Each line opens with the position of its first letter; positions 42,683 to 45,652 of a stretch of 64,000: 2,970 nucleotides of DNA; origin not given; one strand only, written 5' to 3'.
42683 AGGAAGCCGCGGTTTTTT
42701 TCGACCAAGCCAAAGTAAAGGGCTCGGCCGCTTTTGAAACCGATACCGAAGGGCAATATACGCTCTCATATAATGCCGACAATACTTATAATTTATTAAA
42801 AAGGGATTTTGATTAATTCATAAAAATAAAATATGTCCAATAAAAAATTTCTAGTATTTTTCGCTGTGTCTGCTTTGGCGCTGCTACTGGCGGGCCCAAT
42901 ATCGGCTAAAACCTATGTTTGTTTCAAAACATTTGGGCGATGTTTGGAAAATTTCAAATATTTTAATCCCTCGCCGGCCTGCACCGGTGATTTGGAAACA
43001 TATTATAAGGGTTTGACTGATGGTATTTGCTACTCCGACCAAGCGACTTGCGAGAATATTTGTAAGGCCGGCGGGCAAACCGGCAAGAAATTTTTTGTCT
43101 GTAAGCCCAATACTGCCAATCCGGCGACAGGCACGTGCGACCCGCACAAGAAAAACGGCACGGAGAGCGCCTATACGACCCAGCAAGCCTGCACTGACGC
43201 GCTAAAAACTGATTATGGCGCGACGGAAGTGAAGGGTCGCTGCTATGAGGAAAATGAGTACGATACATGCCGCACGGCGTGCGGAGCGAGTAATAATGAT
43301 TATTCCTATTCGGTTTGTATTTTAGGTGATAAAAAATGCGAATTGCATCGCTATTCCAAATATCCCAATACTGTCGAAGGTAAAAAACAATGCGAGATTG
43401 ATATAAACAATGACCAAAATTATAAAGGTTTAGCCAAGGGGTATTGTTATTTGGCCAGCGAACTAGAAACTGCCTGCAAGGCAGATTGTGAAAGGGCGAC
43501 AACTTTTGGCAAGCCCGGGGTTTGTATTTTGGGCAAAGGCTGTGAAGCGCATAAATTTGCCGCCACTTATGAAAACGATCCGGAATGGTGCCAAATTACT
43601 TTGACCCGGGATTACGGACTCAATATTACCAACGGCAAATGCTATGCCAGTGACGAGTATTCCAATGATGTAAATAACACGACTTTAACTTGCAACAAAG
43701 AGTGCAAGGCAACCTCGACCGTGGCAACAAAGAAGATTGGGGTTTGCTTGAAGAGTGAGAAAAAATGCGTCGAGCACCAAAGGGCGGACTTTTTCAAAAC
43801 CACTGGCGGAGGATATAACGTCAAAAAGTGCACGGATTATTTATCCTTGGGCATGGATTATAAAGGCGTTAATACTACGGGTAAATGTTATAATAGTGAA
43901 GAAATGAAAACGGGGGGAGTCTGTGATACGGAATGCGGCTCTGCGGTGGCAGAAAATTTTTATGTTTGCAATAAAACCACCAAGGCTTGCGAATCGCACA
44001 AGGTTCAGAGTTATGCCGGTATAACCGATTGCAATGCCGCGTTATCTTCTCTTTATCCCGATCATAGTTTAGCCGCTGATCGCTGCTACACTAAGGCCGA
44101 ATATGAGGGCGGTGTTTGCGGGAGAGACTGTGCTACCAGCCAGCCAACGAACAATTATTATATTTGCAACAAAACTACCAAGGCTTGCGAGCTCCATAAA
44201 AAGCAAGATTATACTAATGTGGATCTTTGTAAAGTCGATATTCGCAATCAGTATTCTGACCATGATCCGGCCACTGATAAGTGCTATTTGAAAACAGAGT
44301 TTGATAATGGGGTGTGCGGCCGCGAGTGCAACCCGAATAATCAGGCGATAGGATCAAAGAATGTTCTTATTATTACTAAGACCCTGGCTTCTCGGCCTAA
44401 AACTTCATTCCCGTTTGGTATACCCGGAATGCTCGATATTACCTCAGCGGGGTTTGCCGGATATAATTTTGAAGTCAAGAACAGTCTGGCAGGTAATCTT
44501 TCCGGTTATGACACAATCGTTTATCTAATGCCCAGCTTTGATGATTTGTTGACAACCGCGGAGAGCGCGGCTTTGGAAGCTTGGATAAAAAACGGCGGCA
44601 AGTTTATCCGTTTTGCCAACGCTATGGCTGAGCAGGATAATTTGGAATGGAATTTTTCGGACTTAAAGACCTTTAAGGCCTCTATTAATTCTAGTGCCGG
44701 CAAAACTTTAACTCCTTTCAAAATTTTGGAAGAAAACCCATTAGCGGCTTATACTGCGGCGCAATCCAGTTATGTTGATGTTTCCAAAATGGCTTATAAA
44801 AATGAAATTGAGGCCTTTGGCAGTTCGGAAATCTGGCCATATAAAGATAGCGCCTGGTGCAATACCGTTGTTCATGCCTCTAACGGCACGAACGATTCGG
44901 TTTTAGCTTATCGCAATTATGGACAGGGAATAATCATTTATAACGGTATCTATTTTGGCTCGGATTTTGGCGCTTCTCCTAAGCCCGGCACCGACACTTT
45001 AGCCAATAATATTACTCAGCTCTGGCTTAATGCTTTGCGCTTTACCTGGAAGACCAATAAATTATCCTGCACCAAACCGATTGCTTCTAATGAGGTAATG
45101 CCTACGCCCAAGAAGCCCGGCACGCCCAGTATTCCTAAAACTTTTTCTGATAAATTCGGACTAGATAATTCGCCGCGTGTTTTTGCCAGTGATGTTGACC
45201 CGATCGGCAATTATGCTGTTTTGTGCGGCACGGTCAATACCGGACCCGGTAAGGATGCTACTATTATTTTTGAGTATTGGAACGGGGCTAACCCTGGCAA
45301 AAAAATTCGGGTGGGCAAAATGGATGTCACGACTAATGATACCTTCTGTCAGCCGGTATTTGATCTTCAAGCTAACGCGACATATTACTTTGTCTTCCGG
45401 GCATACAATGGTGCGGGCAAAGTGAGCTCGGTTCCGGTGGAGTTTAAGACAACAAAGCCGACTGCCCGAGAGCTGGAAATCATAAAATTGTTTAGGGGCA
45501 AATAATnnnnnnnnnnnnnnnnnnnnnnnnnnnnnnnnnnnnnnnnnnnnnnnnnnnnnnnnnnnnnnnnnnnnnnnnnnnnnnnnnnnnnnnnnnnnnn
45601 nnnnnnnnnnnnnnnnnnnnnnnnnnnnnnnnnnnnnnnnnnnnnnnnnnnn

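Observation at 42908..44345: Array of seven ~65-aa six-cysteine modules of an unrecognised type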

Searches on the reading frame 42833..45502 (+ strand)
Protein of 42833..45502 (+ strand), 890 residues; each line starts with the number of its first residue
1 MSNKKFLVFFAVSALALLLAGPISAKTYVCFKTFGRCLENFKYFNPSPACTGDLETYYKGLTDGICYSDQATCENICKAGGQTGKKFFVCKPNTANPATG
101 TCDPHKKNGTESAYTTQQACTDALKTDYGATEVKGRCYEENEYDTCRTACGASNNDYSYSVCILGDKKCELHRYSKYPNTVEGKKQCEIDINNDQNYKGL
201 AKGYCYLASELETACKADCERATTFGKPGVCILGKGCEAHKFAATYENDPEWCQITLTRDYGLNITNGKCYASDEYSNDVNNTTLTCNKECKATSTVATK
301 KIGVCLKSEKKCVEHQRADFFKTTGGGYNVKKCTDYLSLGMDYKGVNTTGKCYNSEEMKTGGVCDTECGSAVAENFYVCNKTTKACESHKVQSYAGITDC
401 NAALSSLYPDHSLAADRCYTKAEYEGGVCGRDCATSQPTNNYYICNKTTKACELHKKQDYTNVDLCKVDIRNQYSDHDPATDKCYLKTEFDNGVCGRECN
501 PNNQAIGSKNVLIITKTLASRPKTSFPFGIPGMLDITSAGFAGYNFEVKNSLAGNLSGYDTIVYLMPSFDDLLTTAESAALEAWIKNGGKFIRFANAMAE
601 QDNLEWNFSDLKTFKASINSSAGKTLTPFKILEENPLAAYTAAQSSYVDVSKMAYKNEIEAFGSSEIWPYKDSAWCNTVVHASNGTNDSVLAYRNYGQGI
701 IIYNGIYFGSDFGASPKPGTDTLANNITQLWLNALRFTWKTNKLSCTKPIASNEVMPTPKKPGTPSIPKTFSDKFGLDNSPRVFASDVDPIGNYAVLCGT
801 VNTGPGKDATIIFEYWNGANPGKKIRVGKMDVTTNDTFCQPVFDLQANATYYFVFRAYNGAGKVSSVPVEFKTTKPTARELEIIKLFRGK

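Call 5: search_protein_families(library=pfam, proteins=[window:42833-45502:+], max_evalue=10)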
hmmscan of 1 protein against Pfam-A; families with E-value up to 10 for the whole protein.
window:42833-45502:+ (890 aa): 2 families
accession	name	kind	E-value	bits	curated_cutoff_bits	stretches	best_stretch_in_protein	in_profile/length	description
PF06283.17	ThuA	-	0.011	16.5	33.4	1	552-607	43-98/209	Trehalose utilisation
PF24489.1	Ig_J_second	-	0.056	13.9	27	1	808-884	25-104/105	Tip attachment protein J second Ig-like domain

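Call 6: find_homologous_proteins(query=window:42833-45502:+, max_evalue=0.001)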
Query window:42833-45502:+ (890 aa): 2 proteins with E <= 0.001 among 5882 candidates.
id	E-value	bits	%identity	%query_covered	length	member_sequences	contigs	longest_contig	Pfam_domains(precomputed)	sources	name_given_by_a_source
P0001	0.0e+0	1988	94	100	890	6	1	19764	-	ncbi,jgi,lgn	-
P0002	0.0e+0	1199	60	100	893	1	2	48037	-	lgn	-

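Call 7: search_protein_families(library=ncbifam, proteins=[window:42833-45502:+], max_evalue=1)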
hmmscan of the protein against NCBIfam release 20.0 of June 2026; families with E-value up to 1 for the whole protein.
window:42833-45502:+ (890 aa): 0 families

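Call 8: search_solved_structures(query=window:42833-45502:+, max_evalue=10)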
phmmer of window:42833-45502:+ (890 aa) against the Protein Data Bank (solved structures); distinct sequences matched with E-value up to 10: 3.
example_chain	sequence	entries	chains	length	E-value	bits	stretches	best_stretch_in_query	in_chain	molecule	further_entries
5e55_A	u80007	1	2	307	0.1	13.9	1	814-874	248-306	Contactin-6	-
7aqz_C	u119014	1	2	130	0.46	11.7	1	774-818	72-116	Nanobody VSG2(NB14)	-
7fcn_A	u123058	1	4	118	0.56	11.4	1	782-868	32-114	Insecticidal protein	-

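Call 19: find_encoding_contigs(protein=P0002, flank=10000, max_places=4)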
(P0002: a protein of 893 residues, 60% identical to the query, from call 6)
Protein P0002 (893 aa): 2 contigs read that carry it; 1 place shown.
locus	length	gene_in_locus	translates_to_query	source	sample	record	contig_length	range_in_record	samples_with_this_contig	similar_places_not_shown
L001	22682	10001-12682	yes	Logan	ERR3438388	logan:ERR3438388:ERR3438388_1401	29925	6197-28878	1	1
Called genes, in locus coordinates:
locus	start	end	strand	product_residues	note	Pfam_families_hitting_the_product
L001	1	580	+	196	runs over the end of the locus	PF00596:Aldolase_II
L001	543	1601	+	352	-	PF01008:IF-2B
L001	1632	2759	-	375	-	PF13521:AAA_28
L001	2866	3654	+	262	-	PF01297:ZnuA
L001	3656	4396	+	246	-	PF02535:Zip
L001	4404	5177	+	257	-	PF13175:AAA_15 (faint), PF00005:ABC_tran, PF13304:AAA_21 (weak)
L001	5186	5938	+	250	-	PF01061:ABC2_membrane, PF12679:ABC2_membrane_2 (weak), PF12698:ABC2_membrane_3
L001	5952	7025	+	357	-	PF09587:PGA_cap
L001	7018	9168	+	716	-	PF13529:Peptidase_C39_2 (weak)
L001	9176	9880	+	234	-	PF04452:Methyltrans_RNA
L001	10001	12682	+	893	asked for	-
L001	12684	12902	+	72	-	PF10967:DUF2769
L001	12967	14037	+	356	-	PF01926:MMR_HSR1, PF02421:FeoB_N (weak), PF06071:YchF-GTPase_C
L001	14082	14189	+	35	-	-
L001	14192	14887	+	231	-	PF00160:Pro_isomerase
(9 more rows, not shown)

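Call 20: list_cluster_members(proteins=[P0001, P0002, window:42833-45502:+])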
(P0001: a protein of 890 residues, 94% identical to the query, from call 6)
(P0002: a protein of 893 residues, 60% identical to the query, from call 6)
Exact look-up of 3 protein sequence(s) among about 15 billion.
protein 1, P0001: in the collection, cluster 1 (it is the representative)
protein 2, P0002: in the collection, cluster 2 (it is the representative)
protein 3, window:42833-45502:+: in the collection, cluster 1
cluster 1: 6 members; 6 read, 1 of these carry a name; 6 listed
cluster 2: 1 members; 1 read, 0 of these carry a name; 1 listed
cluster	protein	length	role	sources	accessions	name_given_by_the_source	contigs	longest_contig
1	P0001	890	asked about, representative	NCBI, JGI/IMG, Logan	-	-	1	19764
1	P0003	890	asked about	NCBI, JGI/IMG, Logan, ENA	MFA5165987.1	MAG: hypothetical protein WC449_01620 [Candidatus Paceibacterota bacterium]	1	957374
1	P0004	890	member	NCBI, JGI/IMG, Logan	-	-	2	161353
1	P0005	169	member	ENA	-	-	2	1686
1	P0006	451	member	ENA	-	-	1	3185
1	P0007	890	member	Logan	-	-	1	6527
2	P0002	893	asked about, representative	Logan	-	-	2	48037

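Call 30: find_related_loci(query=A1, collection=genome_contigs, flank=6000)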
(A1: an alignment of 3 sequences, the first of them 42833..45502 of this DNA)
Query A1 (890 aa) in genome_contigs; peptide patterns used: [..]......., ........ (x = any residue, [..] = any of these).
19 stretches matched a pattern; 1 encode a relative of the query (tblastn E <= 1e-3); 1 distinct loci.
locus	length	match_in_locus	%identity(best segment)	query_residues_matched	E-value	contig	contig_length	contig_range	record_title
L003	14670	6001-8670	94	1-890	0e+0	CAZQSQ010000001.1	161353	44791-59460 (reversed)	MAG TPA_asm: uncultured Candidatus Saccharibacteria bacterium isolate binchicken_co20_432 genome assembly, contig: NODE_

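Call 34: search_protein_families(library=pfam, proteins=[P0002], max_evalue=0.01)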
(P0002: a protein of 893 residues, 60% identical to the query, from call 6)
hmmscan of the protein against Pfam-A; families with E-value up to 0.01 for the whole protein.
P0002 (893 aa): 0 families

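Call 59: find_related_loci(query=A1, collection=metagenome_contigs, flank=3000)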
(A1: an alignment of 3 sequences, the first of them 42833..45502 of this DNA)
Query A1 (890 aa) in metagenome_contigs; peptide patterns used: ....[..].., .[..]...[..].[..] (x = any residue, [..] = any of these).
599 stretches matched a pattern, but none encodes a relative of the query by tblastn (E <= 1e-3).

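Call 64: predict_structure(alignment_id=A1)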
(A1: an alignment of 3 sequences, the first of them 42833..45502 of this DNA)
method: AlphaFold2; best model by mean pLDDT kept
length: 890 residues; sequences in the alignment: 3
mean_pLDDT: 41.0   pTM: 0.24
mean pLDDT of the five models: 41.0, 36.5, 35.2, 34.8, 34.3
residues with pLDDT >= 90: 0; 70-90: 28; 50-70: 209; < 50: 653
segments of 3 or more residues with pLDDT < 50: 1-25, 33-35, 39-49, 51-62, 77-84, 93-99, 110-112, 129-134, 150-178, 193-203, 210-300, 340-349, 358-377, 379-417, 421-780, 861-863, 886-890
pLDDT, mean of each block of 10 residues (from residue 1): 41 37 46 50 43 46 57 51 52 46 58 61 60 53 57 34 38 46 55 41 49 47 32 36 38 40 37 37 33 30 54 51 55 59 44 54 41 41 43 37 44 44 45 31 30 31 26 28 30 27 25 33 24 25 31 43 37 44 42 32 25 27 23 25 22 23 22 25 24 24 24 24 33 26 23 22 26 35 57 69 56 72 61 61 73 68 58 71 48
secondary structure, 60 per line:
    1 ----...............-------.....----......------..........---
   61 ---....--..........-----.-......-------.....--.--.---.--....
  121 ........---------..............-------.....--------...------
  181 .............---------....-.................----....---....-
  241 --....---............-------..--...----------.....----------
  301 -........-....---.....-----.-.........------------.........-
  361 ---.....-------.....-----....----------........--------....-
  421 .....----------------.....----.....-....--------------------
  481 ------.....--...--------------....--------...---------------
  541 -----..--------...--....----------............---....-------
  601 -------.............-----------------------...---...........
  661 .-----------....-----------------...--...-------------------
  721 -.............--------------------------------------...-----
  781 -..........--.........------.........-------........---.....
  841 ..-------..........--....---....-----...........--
elements in order (helices of 4 or more, strands of 3 or more residues): H5-19 E27-31 E36-41 H48-57 E64-67 H70-79 E87-92 E100-104 H117-128 H140-151 E159-163 E172-174 H181-193 E203-206 H208-224 E229-232 E236-239 H243-246 H250-261 H286-290 E302-306 E311-314 H318-321 H330-338 E351-354 H355-359 H364-368 E376-380 E386-389 H400-407 E416-419 H421-425 E442-446 E451-455 H457-460 H487-491 E511-514 E561-564 H575-586 E590-593 H608-620 H650-661 H673-676 E694-696 E699-701 H722-734 E782-791 E794-802 E809-817 E825-832 E836-842 E850-859 E862-865 E869-872 H878-888

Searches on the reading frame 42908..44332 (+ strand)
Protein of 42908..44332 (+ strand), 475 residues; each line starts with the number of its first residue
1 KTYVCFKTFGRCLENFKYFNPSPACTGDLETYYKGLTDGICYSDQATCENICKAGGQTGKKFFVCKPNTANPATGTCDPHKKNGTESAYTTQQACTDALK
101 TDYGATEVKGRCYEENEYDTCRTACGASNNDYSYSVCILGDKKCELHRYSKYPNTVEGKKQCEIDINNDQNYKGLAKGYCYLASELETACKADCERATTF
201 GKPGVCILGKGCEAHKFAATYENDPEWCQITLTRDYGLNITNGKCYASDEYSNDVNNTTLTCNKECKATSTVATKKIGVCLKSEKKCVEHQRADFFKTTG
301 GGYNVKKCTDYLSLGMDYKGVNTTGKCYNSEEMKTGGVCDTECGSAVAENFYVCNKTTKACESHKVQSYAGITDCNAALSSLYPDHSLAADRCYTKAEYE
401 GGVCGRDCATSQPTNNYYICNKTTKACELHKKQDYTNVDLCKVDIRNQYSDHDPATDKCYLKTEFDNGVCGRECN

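Call 90: search_dna_similar(query=window:42908-44332:+, collection=phages, mode=protein, max_evalue=0.01, max_rows=10)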
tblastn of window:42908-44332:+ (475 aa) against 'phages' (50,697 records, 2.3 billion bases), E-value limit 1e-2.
No match.
